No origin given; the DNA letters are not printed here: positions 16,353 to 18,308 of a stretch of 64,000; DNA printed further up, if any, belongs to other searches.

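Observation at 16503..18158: Natural fusion of a CYP51-like P450 (sterol 14-alpha-demethylase family) to a C-terminal ferredoxin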

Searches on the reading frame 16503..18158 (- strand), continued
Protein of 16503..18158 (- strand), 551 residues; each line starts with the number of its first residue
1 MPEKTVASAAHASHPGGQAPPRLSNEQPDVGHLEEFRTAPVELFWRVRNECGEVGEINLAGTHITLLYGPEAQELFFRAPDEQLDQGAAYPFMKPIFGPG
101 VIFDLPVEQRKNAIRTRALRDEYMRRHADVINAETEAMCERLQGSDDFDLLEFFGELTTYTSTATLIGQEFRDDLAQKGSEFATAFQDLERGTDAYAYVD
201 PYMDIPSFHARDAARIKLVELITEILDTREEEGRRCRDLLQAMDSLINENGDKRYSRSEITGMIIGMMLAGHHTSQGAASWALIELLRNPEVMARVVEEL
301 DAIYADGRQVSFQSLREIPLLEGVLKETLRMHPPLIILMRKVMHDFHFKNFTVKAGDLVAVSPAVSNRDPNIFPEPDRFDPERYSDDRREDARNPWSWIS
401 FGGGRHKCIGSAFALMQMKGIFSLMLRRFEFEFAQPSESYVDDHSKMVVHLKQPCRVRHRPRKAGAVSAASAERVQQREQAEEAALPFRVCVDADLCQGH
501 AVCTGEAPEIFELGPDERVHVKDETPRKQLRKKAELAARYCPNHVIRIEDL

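Call 20: find_related_loci(query=A1, collection=genome_contigs, flank=10000)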
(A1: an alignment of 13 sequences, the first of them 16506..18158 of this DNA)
Query A1 (551 aa) in genome_contigs; peptide patterns used: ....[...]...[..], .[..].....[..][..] (x = any residue, [..] = any of these).
600 stretches matched a pattern (row limit reached: there are more); 599 encode a relative of the query (tblastn E <= 1e-3); the best 80 are kept; 80 distinct loci.
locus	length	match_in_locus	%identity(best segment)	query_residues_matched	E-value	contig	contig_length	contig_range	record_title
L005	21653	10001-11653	86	1-551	0e+0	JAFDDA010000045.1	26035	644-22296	MAG: Deltaproteobacteria bacterium isolate Meg19_02_Bin_151 Meg19_02_Bin_151_scaffold_859, whole genome shotgun sequence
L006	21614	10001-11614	76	14-551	0e+0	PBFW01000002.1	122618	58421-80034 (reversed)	MAG: Deltaproteobacteria bacterium isolate SP3084 32730, whole genome shotgun sequence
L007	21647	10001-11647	72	6-551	0e+0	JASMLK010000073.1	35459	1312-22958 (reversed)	MAG: Myxococcota bacterium isolate Arabian9_MAG_39 c_000000760127, whole genome shotgun sequence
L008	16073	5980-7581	71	17-550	0e+0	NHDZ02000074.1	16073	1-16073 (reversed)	MAG: Proteobacteria bacterium TMED72 NHDZ01000136.1, whole genome shotgun sequence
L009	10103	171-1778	56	11-551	0e+0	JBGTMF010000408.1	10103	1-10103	MAG: Thermodesulfobacteriota bacterium isolate JTS-RE355 k141_10744794, whole genome shotgun sequence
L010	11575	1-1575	55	20-550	0e+0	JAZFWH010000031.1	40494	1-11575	MAG: Myxococcota bacterium isolate BS3bin.41 BS3bin.41_31, whole genome shotgun sequence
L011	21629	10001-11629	54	1-548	0e+0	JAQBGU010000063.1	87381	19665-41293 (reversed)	MAG: Deltaproteobacteria bacterium isolate MAG_451_bin-01 451_bin-01_ctg-063, whole genome shotgun sequence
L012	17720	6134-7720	53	14-550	0e+0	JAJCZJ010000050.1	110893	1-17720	MAG: Deltaproteobacteria bacterium isolate OFTM157 OFTM157_49, whole genome shotgun sequence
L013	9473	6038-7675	54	4-549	0e+0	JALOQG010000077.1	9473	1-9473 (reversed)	MAG: Myxococcota bacterium isolate Prado149 scaffold_13150, whole genome shotgun sequence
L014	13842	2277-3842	55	19-547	0e+0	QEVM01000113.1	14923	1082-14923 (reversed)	MAG: Proteobacteria bacterium isolate PRO3 J3_scaffold_3284, whole genome shotgun sequence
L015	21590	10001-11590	55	13-548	0e+0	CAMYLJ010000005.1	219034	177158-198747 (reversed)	MAG: uncultured delta proteobacterium isolate FCS_M_Myxococcota_02 genome assembly, contig: scaffold_43, whole genome sh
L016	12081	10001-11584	54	19-548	0e+0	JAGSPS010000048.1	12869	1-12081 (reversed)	MAG: Deltaproteobacteria bacterium isolate CTSoil_098 scaffold_970, whole genome shotgun sequence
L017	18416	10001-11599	56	14-550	0e+0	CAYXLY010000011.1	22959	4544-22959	MAG TPA_asm: uncultured Spirochaetaceae bacterium isolate binchicken_co13_458 genome assembly, contig: NODE_2952_length_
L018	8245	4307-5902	53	17-551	0e+0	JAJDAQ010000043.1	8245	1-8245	MAG: Deltaproteobacteria bacterium isolate OFTM60 OFTM60_42, whole genome shotgun sequence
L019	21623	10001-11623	53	3-550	0e+0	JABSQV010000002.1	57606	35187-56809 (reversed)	MAG: Myxococcales bacterium isolate DT_69 DT-Myxococcota-1_scaffold_2, whole genome shotgun sequence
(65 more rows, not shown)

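Call 36: find_encoding_contigs(protein=P0005, flank=10000, max_places=2)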
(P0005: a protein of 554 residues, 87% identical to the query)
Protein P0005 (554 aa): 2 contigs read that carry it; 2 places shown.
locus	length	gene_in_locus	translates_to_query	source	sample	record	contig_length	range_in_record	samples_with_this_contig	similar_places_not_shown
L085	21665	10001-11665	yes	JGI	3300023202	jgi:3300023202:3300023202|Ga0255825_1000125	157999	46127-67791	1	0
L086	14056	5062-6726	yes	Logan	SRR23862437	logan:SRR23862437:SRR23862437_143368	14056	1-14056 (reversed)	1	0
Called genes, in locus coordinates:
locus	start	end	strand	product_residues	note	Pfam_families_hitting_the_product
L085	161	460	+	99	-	-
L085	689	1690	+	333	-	PF13505:OMP_b-brl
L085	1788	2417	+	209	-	-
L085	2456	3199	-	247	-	PF01694:Rhomboid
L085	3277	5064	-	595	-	PF16927:HisKA_7TM, PF02518:HATPase_c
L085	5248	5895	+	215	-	PF00300:His_Phos_1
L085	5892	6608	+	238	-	-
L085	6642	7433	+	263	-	PF00903:Glyoxalase (weak), PF13468:Glyoxalase_3 (weak), PF13669:Glyoxalase_4 (weak)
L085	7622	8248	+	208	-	PF02469:Fasciclin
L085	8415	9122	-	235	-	PF04116:FA_hydroxylase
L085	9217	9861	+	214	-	PF00440:TetR_N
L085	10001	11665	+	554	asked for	PF00067:p450, PF13370:Fer4_13 (weak), PF13459:Fer4_15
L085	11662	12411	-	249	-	PF02535:Zip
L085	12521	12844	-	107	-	PF09968:DUF2202 (faint)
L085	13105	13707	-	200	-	PF04893:Yip1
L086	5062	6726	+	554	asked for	PF00067:p450, PF13370:Fer4_13 (weak), PF13459:Fer4_15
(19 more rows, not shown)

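Call 37: find_encoding_contigs(protein=P0008, flank=10000, max_places=2)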
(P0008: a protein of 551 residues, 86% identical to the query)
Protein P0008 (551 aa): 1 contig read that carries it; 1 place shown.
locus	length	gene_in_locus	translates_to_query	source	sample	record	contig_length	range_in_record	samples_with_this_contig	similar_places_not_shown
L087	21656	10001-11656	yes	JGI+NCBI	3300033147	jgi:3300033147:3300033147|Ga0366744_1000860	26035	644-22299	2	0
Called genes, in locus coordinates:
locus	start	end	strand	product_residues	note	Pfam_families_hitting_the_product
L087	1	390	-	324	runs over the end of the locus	PF00355:Rieske, PF19298:KshA_C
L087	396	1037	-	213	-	PF00440:TetR_N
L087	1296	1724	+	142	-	PF00440:TetR_N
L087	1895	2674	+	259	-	PF06314:ADC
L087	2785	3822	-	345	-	PF12625:Arabinose_bd, PF12833:HTH_18, PF00165:HTH_AraC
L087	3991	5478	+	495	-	PF00743:FMO-like, PF01266:DAO (faint), PF07992:Pyr_redox_2 (weak), PF13450:NAD_binding_8, PF13738:Pyr_redox_3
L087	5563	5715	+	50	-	-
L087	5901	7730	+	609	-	PF00743:FMO-like, PF01266:DAO (faint), PF07992:Pyr_redox_2, PF13450:NAD_binding_8, PF13738:Pyr_redox_3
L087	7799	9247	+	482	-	PF00743:FMO-like, PF01266:DAO (faint), PF07992:Pyr_redox_2 (weak), PF13450:NAD_binding_8, PF13454:NAD_binding_9 (faint), PF13738:Pyr_redox_3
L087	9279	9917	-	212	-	PF00440:TetR_N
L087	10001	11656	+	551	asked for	PF00067:p450, PF13370:Fer4_13, PF13459:Fer4_15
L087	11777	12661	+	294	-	-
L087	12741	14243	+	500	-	PF00890:FAD_binding_2 (weak), PF01266:DAO (weak), PF07992:Pyr_redox_2 (faint)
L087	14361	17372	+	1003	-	PF07940:Hepar_II_III_C, PF18911:PKD_4 (faint)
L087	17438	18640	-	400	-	-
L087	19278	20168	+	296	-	PF01694:Rhomboid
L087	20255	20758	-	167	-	PF04893:Yip1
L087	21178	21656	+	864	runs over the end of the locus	PF00211:Guanylate_cyc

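Call 41: find_encoding_contigs(protein=window:16503-18158:-, flank=10000, max_places=3)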
Protein window:16503-18158:- (551 aa): 1 contig read that carries it; 1 place shown.
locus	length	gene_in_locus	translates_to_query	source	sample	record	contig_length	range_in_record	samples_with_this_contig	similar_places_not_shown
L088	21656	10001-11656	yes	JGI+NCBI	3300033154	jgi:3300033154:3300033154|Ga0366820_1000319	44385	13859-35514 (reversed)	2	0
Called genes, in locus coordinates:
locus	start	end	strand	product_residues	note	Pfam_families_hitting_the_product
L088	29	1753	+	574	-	PF02743:dCache_1, PF00672:HAMP, PF00990:GGDEF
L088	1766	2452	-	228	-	PF06347:SH3_4, PF08239:SH3_3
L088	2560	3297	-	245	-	PF02737:3HCDH_N, PF03446:NAD_binding_2 (faint), PF00725:3HCDH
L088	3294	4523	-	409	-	PF01743:PolyA_pol, PF12627:PolyA_pol_RNAbd (weak), PF13735:tRNA_NucTran2_2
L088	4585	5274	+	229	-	PF01738:DLH, PF00326:Peptidase_S9 (faint), PF08840:BAAT_C (faint)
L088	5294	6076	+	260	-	PF00378:ECH_1, PF16113:ECH_2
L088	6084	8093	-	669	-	PF13472:Lipase_GDSL_2 (weak), PF00515:TPR_1 (faint), PF07719:TPR_2 (faint), PF13414:TPR_11 (weak), PF13428:TPR_14 (faint), PF13432:TPR_16 (weak), PF14559:TPR_19 (weak), PF13431:TPR_17 (faint)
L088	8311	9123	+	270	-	PF13561:adh_short_C2, PF00106:adh_short, PF13561:adh_short_C2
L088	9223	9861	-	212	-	PF00440:TetR_N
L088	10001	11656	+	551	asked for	PF00067:p450, PF13370:Fer4_13 (weak), PF13459:Fer4_15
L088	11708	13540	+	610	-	PF00743:FMO-like, PF07992:Pyr_redox_2 (weak), PF13738:Pyr_redox_3, PF13450:NAD_binding_8 (weak)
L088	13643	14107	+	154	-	-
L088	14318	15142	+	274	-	PF04116:FA_hydroxylase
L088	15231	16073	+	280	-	PF00296:Bac_luciferase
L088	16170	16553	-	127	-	PF01850:PIN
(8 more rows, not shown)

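Call 57: predict_structure(alignment_id=A2)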
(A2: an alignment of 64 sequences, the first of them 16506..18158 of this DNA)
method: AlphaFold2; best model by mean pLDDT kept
length: 551 residues; sequences in the alignment: 64
mean_pLDDT: 84.4   pTM: 0.85
mean pLDDT of the five models: 84.4, 82.6, 82.4, 79.6, 79.4
residues with pLDDT >= 90: 226; 70-90: 252; 50-70: 57; < 50: 16
segments of 3 or more residues with pLDDT < 50: 1-13
pLDDT, mean of each block of 10 residues (from residue 1): 36 70 94 92 93 95 93 89 84 78 59 57 80 91 85 91 88 89 89 85 90 94 95 90 88 89 81 80 97 95 85 85 94 87 93 94 88 91 87 82 59 86 94 95 83 92 73 63 74 80 85 84 87 85 81 79
secondary structure, 60 per line:
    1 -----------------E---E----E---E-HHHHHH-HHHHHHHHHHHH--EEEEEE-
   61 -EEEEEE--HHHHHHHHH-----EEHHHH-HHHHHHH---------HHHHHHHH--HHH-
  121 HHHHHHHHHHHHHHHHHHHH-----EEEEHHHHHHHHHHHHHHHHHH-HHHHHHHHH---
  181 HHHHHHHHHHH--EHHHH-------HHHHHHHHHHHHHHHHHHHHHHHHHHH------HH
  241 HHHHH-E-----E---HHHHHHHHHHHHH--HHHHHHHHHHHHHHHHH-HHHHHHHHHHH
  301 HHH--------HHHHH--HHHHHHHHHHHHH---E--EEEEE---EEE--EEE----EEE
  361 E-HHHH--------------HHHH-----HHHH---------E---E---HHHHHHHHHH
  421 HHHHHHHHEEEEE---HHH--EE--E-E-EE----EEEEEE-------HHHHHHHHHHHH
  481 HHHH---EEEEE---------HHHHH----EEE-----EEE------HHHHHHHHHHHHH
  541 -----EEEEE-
elements in order: H33-38 H40-51 E54-59 E62-67 H70-78 H86-89 H91-97 H107-114 H121-140 E146-149 H150-167 H169-177 H181-191 H195-198 H206-232 H239-245 H257-269 H272-288 H290-303 H312-316 H319-331 E338-342 E346-348 E351-353 E358-361 H363-366 H381-384 H390-393 H411-428 E429-433 E456-461 H469-484 E488-492 H502-506 E511-513 E519-521 H528-540 E546-550

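Call 61: fold_search(model_id=the predicted structure, library=pdb)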
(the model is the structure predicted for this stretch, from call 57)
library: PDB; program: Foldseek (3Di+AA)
matches with E <= 10: 1667; with E <= 0.001: 1654
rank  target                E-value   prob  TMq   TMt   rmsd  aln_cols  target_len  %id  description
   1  1e9x                  3.9e-42  1.00  0.77  0.93   2.4       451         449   53  Cytochrome P450 14 alpha-sterol demethylase (CYP51) from Mycobacterium tuberculosis in complex with 4-phenylimidazole (released 2000-11-01)
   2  2w0b                  7.0e-42  1.00  0.76  0.94   2.3       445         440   54  CYP51 OF M. TUBERCULOSIS BOUND TO AN INHIBITOR 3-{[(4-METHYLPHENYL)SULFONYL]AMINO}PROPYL PYRIDIN-4-YLCARBAMATE (released 2009-01-20)
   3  1u13                  1.8e-41  1.00  0.75  0.95   2.2       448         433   52  Crystal structure analysis of the C37L/C151T/C442A-triple mutant of CYP51 from Mycobacterium tuberculosis (released 2004-07-27)
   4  7tef                  2.3e-41  1.00  0.75  0.94   2.0       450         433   52  Cytochrome P450 14 alpha-sterol demethylase CYP51 from Mycobacterium marinum (released 2022-11-30)
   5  1ea1                  4.8e-41  1.00  0.76  0.93   2.4       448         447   54  Cytochrome P450 14 alpha-sterol demethylase (CYP51) from Mycobacterium tuberculosis in complex with fluconazole (released 2000-11-06)
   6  1h5z                  5.3e-41  1.00  0.75  0.94   2.3       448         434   53  CYTOCHROME P450 14 ALPHA-STEROL DEMETHYLASE (CYP51) FROM MYCOBACTERIUM TUBERCULOSIS IN FERRIC LOW-SPIN STATE (released 2003-10-03)
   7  2vku                  5.5e-41  1.00  0.77  0.95   1.8       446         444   53  4,4'-Dihydroxybenzophenone Mimics Sterol Substrate in the Binding Site of Sterol 14alpha-Demethylase (CYP51) in the X-ra (released 2008-03-25)
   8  2bz9_B                9.9e-41  1.00  0.75  0.95   1.8       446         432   52  Ligand-free structure of sterol 14alpha-demethylase from Mycobacterium tuberculosis in P2(1) space group (released 2006-12-07)
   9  2ci0                  1.4e-40  1.00  0.72  0.94   3.1       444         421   52  High throughput screening and x-ray crystallography assisted evaluation of small molecule scaffolds for CYP51 inhibitors (released 2007-07-03)
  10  2w0a                  1.4e-40  1.00  0.73  0.94   3.0       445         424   52  CYP51 of M. tuberculosis bound to an inhibitor N-[(1S)-2-METHYL-1-(PYRIDIN-4-YLCARBAMOYL)PROPYL]CYCLOHEXANECARBOXAMIDE (released 2009-01-20)
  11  2cib                  1.7e-40  1.00  0.72  0.94   3.2       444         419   52  High throughput screening and x-ray crystallography assisted evaluation of small molecule scaffolds for CYP51 inhibitors (released 2007-07-03)
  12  1x8v                  3.0e-40  1.00  0.75  0.95   2.1       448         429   52  Estriol-bound and ligand-free structures of sterol 14alpha-demethylase (CYP51) (released 2004-11-23)
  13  2w09                  3.8e-40  1.00  0.73  0.95   2.1       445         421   52  CYP51 OF M. TUBERCULOSIS BOUND TO AN INHIBITOR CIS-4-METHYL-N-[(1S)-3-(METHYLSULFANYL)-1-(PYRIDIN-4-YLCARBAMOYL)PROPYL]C (released 2009-01-20)
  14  2bz9_A                4.3e-40  1.00  0.75  0.96   1.7       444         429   52  Ligand-free structure of sterol 14alpha-demethylase from Mycobacterium tuberculosis in P2(1) space group (released 2006-12-07)
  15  7snm_A                1.9e-37  1.00  0.76  0.94   2.3       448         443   45  Lanosterol-bound P450 domain of the CYP51-ferredoxin fusion protein from Methylococcus capsulatus (released 2022-10-05)
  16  7snm_C                5.2e-37  1.00  0.75  0.93   2.4       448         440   44  Lanosterol-bound P450 domain of the CYP51-ferredoxin fusion protein from Methylococcus capsulatus (released 2022-10-05)
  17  6mcw                  9.7e-37  1.00  0.72  0.88   3.6       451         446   45  Crystal structure of the P450 domain of the CYP51-ferredoxin fusion protein from Methylococcus capsulatus, complex with  (released 2019-07-10)
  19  7snm_D                4.1e-36  1.00  0.75  0.93   2.4       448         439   44  Lanosterol-bound P450 domain of the CYP51-ferredoxin fusion protein from Methylococcus capsulatus (released 2022-10-05)
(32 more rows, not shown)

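Call 76: list_cluster_members(proteins=[window:16506-18158:-, window:14622-16451:-, window:13158-13979:-, window:43131-44795:+])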
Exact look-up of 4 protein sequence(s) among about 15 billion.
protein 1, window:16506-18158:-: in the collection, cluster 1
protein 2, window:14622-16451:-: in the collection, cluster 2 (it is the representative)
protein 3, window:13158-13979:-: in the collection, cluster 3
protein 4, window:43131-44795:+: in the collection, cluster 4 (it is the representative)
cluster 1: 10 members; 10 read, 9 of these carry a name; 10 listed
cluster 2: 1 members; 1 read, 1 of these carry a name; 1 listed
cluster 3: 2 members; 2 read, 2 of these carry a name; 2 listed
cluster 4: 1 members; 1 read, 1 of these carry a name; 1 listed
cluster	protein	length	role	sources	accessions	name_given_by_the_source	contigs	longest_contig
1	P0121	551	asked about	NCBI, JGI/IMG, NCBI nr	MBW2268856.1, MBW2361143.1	MAG: cytochrome P450 [Deltaproteobacteria bacterium] | cytochrome P450 [Deltaproteobacteria bacterium]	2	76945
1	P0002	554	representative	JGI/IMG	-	sterol 14-demethylase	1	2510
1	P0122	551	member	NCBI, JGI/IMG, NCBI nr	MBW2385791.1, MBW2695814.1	MAG: cytochrome P450 [Deltaproteobacteria bacterium] | cytochrome P450 [Deltaproteobacteria bacterium]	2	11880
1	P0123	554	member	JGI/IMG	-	sterol 14-demethylase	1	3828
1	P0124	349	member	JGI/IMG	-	sterol 14-demethylase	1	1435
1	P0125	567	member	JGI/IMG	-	sterol 14-demethylase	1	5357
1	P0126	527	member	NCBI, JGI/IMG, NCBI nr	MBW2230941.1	MAG: cytochrome P450 [Deltaproteobacteria bacterium] | cytochrome P450 [Deltaproteobacteria bacterium]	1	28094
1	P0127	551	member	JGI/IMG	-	sterol 14-demethylase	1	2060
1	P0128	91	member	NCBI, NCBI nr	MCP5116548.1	MAG: hypothetical protein GY953_37445, partial [bacterium] | hypothetical protein [bacterium]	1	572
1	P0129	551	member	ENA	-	-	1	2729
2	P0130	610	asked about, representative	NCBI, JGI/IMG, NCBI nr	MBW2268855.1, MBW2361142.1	MAG: NAD(P)/FAD-dependent oxidoreductase [Deltaproteobacteria bacterium] | NAD(P)/FAD-dependent oxidoreductase [Deltaproteobacteria bacterium]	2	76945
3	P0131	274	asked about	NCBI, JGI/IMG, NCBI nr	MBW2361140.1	MAG: sterol desaturase family protein [Deltaproteobacteria bacterium] | sterol desaturase family protein [Deltaproteobacteria bacterium]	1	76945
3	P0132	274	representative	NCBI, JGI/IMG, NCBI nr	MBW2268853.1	MAG: sterol desaturase family protein [Deltaproteobacteria bacterium] | sterol desaturase family protein [Deltaproteobacteria bacterium]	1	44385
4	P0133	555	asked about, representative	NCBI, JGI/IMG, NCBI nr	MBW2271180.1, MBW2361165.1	MAG: 2,3-bisphosphoglycerate-independent phosphoglycerate mutase [Deltaproteobacteria ... | 2,3-bisphosphoglycerate-independent phosphoglycerate mutase [Deltaproteobacteria ...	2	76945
